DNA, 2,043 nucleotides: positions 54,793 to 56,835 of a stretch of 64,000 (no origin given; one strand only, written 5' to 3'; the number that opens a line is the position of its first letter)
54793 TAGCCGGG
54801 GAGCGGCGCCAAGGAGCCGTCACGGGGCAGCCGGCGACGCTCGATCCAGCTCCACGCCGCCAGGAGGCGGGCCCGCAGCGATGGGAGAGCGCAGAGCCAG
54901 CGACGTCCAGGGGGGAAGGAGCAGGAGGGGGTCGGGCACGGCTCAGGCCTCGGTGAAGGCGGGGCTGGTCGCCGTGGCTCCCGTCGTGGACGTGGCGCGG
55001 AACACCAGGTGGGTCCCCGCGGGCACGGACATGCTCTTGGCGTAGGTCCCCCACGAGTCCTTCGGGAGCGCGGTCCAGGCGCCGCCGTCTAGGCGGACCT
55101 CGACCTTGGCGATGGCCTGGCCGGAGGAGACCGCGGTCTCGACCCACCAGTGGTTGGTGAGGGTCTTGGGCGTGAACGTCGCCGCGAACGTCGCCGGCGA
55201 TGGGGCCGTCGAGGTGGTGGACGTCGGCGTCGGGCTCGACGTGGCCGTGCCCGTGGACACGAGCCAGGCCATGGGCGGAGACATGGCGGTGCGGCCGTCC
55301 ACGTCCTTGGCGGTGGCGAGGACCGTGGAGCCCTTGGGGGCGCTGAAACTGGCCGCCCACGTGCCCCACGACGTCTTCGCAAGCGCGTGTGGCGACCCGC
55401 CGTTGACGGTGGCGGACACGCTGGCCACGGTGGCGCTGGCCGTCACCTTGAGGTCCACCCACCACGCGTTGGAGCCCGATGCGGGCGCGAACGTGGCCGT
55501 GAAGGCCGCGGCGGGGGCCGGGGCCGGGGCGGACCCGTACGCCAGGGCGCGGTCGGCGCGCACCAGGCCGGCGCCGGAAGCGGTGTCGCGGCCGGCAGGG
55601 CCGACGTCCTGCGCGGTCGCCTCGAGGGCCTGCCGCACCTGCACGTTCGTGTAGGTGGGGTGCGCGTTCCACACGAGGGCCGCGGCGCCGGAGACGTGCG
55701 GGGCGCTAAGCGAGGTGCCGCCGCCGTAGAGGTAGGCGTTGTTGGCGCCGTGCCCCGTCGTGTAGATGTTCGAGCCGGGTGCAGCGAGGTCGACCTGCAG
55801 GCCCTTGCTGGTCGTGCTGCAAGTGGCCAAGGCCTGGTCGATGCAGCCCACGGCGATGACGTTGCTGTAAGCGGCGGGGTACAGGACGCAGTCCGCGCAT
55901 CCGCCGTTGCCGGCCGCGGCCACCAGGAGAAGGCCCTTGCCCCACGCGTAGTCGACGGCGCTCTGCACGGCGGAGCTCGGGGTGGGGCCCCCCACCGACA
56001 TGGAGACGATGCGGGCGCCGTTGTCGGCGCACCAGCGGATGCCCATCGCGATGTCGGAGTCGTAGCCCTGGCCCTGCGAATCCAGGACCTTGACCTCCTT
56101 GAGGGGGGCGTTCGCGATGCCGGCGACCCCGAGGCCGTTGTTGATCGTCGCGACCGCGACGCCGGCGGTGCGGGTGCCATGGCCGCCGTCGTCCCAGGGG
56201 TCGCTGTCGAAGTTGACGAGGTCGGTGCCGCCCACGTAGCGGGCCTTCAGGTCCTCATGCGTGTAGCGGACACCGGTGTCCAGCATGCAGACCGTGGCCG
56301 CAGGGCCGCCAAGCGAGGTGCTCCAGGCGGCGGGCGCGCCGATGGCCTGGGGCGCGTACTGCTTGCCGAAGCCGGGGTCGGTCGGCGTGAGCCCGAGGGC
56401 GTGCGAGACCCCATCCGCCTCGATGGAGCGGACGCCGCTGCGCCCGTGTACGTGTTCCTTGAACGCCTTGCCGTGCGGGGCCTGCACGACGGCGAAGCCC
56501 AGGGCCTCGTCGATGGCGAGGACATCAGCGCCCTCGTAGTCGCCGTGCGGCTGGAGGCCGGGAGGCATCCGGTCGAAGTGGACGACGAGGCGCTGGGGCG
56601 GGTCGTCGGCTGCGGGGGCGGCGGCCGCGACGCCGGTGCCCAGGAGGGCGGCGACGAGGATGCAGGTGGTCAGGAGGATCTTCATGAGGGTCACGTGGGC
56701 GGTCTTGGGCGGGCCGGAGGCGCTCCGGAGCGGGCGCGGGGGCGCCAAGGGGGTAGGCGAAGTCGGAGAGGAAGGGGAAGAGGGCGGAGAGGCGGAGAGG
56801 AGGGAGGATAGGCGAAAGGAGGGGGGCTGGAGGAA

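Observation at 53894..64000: Secreted-hydrolase island in which a protease, a glycosidase and an FG-GAP propeller all carry the same tandem C-terminal WWVE module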

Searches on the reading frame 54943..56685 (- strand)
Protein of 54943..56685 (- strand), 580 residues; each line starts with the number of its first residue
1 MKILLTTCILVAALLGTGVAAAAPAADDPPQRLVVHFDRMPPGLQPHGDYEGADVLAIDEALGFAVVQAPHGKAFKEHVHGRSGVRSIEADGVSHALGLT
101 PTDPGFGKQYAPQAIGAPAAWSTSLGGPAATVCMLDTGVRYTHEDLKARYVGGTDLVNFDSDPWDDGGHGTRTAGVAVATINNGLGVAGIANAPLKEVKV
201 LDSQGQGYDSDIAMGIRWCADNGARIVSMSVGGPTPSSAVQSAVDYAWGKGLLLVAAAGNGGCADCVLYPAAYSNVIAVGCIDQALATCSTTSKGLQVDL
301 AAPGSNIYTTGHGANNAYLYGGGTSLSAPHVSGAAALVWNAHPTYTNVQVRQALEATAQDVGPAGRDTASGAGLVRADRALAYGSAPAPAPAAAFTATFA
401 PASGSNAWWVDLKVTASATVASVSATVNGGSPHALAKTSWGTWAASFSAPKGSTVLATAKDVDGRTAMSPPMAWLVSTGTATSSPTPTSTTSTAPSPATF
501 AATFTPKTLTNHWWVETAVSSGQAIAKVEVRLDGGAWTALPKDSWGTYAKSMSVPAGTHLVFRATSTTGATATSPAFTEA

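Call 3: search_protein_families(library=pfam, proteins=[window:54943-56685:-], max_evalue=1)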
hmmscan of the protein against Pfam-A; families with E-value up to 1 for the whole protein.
window:54943-56685:- (580 aa): 2 families
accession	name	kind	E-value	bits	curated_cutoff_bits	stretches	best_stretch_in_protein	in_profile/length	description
PF00082.27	Peptidase_S8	-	2.6e-53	181.7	21.8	1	129-373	3-288/288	Subtilase family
PF01357.27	Expansin_C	-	0.72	10.5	24.6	1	523-574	23-73/78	Expansin C-terminal domain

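Call 59: search_protein_families(library=ncbifam, proteins=[window:54943-56685:-], max_evalue=0.01)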
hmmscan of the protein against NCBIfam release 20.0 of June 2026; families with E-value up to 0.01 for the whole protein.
window:54943-56685:- (580 aa): 8 families
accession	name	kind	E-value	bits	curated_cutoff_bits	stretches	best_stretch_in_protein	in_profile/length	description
TIGR03921.1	T7SS_mycosin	equivalog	1.3e-52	179.1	278.75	1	118-406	4-315/353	type VII secretion-associated serine protease mycosin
NF049966.1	QH_SP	equivalog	2.3e-21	76.2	165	1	132-363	2-216/219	subtilisin-like serine protease QhpE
NF033595.1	denti_PrtP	equivalog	4.7e-20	71.7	300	2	227-376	342-497/606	dentilisin complex serine proteinase subunit PrtP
TIGR03895.1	protease_PatA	subfamily_domain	2.5e-14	53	421.05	1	210-359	44-201/606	PatA/PatG family cyanobactin maturation protease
NF041144.1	expansin_EXLX1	subfamily_domain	1.3e-06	27.9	100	1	504-574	106-176/194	expansin EXLX1 family cellulose-binding protein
NF042956.1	IteS_antiphage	equivalog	0.00049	18.5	900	0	312-351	482-521/747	S8 family anti-phage peptidase IteS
NF033865.1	fusolisin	equivalog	0.00052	18.2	999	1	312-360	333-381/1006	fusolisin family autotransporter serine protease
NF040553.1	SGO_0316_fam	subfamily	0.00059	17.6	1400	1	294-352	665-725/1486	SGO_0316/SGO_0317 family LPXTG-anchored serine peptidase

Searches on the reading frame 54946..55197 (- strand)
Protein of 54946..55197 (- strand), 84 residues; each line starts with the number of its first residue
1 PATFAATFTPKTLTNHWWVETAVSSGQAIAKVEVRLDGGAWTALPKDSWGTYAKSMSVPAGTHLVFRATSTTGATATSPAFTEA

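Call 4: search_protein_families(library=pfam, proteins=[window:54946-55197:-], max_evalue=10)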
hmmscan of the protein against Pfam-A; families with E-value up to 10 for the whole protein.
seq(84 aa): 3 families
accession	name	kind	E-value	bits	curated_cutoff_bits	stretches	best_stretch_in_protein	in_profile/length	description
PF01357.27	Expansin_C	-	0.0063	17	24.6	1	27-78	23-73/78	Expansin C-terminal domain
PF17957.7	Big_7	-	0.034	15.2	24.1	1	18-63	21-66/70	Bacterial Ig domain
PF03422.21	CBM_6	-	0.07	13.9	28.9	1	19-66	49-105/125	Carbohydrate binding module (family 6)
